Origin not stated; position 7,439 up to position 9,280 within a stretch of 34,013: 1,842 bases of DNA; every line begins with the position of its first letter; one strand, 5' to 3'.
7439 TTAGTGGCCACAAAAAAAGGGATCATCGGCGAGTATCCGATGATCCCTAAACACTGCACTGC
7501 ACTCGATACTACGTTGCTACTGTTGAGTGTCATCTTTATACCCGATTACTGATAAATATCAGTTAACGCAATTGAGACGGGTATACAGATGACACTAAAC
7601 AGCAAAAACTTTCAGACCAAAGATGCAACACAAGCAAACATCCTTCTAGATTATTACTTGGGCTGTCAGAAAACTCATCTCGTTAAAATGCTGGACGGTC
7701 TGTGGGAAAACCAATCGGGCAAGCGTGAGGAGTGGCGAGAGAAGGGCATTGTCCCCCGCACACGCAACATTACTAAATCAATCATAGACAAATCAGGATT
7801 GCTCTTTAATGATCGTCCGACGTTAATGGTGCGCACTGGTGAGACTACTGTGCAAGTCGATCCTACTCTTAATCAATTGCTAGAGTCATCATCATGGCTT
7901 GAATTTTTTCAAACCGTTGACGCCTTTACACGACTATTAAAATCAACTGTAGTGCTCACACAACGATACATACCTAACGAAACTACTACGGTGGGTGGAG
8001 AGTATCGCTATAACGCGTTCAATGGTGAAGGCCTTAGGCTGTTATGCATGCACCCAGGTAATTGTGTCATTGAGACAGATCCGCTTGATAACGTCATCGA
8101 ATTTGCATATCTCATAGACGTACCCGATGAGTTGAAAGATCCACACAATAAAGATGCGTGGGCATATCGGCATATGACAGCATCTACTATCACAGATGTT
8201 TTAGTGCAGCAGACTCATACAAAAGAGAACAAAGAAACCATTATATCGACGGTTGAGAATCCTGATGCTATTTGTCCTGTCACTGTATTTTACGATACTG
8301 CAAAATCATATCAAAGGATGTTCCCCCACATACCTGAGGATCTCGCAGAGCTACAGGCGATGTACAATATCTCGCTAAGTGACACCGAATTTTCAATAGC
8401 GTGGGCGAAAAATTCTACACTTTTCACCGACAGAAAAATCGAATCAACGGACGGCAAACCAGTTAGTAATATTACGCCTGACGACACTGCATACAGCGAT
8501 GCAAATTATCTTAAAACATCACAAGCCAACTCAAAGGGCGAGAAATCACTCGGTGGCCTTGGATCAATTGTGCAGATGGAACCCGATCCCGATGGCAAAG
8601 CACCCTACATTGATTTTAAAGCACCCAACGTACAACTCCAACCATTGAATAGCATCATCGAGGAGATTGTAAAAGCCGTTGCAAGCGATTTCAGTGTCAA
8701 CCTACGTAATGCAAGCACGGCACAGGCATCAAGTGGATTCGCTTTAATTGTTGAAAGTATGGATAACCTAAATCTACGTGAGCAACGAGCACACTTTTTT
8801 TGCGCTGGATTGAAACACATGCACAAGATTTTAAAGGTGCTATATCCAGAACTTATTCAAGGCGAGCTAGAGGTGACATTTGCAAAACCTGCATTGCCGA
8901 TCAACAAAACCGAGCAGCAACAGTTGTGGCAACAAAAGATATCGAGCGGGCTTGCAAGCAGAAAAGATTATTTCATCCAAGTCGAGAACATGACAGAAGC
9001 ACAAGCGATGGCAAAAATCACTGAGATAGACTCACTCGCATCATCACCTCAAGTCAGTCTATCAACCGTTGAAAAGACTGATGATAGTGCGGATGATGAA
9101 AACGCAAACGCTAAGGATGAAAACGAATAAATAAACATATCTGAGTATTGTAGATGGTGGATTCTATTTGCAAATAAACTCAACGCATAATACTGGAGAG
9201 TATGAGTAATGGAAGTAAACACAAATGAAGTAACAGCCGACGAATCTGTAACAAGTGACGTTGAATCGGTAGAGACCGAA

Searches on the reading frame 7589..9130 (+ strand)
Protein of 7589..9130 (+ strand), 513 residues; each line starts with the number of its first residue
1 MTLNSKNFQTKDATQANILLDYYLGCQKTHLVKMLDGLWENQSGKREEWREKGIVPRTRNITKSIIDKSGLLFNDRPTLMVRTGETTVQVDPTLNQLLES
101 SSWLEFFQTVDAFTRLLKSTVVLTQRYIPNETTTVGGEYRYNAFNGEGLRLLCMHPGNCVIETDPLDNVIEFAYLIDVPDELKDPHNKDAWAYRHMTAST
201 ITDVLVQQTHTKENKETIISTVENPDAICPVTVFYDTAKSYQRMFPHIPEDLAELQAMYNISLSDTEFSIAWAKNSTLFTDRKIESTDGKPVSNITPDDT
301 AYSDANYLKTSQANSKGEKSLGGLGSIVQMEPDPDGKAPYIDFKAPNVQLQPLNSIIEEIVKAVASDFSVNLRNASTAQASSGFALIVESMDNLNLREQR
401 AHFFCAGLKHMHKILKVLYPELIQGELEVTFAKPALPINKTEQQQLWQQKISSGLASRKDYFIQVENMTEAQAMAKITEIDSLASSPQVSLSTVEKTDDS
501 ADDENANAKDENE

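Call 46: search_dna_similar(query=window:7589-9130:+, collection=phages, mode=protein, max_rows=15)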
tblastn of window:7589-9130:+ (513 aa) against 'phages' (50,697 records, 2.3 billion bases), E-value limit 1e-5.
No match.
